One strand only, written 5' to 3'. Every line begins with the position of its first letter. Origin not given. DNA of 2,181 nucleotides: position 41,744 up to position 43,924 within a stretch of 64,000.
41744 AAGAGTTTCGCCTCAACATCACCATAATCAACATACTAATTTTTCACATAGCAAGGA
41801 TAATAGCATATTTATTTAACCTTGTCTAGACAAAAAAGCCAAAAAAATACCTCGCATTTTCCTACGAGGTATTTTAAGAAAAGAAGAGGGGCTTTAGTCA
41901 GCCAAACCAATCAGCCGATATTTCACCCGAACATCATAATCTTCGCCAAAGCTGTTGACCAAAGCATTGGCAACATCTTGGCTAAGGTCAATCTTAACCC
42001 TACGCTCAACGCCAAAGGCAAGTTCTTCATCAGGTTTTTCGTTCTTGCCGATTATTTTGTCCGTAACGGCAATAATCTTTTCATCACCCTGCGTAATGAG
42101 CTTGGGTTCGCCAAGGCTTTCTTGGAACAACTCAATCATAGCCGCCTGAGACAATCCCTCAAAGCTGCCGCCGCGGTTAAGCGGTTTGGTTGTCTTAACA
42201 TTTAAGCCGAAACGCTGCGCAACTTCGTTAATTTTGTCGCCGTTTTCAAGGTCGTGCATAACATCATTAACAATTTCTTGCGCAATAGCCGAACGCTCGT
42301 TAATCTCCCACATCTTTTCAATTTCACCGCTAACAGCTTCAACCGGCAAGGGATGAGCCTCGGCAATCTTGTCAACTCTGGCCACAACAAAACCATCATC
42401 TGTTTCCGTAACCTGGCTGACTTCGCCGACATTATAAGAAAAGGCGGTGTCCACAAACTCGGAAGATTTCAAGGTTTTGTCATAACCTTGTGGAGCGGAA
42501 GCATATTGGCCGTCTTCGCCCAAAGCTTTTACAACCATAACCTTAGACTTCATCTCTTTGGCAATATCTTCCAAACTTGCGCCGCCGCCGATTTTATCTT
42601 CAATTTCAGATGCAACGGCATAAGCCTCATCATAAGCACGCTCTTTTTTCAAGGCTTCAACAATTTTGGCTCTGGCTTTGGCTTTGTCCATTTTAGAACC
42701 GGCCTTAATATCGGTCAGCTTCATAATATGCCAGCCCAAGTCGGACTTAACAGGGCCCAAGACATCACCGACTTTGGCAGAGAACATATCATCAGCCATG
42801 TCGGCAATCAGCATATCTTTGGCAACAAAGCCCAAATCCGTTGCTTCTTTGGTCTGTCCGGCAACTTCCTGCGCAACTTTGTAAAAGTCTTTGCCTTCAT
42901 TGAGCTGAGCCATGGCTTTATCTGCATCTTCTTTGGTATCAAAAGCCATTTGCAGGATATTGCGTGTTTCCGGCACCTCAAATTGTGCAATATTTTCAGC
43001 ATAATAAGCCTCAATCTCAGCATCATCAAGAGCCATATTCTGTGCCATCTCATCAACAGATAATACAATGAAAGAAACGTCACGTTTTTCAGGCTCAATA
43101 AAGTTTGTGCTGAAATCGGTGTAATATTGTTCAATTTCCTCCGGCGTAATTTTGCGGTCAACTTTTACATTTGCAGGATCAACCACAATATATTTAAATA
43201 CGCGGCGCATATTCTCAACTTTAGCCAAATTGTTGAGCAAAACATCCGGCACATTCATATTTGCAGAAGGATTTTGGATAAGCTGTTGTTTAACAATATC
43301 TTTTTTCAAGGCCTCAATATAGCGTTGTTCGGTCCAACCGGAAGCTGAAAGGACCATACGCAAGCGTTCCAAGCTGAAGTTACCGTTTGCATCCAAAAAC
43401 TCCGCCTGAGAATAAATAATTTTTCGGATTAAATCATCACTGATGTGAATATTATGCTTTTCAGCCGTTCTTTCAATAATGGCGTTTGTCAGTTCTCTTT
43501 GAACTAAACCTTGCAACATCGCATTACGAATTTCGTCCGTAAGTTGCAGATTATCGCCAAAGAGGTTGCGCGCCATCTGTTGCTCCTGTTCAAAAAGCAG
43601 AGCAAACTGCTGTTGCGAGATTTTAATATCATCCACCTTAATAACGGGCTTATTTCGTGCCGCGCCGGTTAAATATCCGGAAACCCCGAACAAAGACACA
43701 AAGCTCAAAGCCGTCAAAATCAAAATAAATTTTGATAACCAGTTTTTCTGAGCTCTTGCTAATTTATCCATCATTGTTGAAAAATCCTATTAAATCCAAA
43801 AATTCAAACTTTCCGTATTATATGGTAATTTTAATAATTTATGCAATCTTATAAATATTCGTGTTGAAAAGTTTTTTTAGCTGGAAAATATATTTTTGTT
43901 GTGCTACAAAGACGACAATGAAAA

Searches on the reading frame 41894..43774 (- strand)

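Call 62: search_protein_families(library=pfam, proteins=[window:41894-43774:-], max_evalue=0.00001)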
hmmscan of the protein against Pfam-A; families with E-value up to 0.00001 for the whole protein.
window:41894-43774:- (626 aa): 5 families
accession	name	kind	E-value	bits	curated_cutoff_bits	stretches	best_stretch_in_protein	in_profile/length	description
PF13145.12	Rotamase_2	-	1.5e-33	116.6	27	2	250-368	2-120/121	PPIC-type PPIASE domain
PF13624.11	SurA_N_3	-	1.3e-29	103.5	27.2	1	1-165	1-161/162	SurA-like N-terminal domain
PF00639.27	Rotamase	-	7.2e-20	72.2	21.7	1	279-355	17-97/97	PPIC-type PPIASE domain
PF13623.11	SurA_N_2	-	4.6e-19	69.1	28.5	1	4-141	3-144/145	SurA-like N-terminal domain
PF13616.12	Rotamase_3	-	5.4e-19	69.3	22.5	1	280-356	36-115/116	PPIC-type PPIASE domain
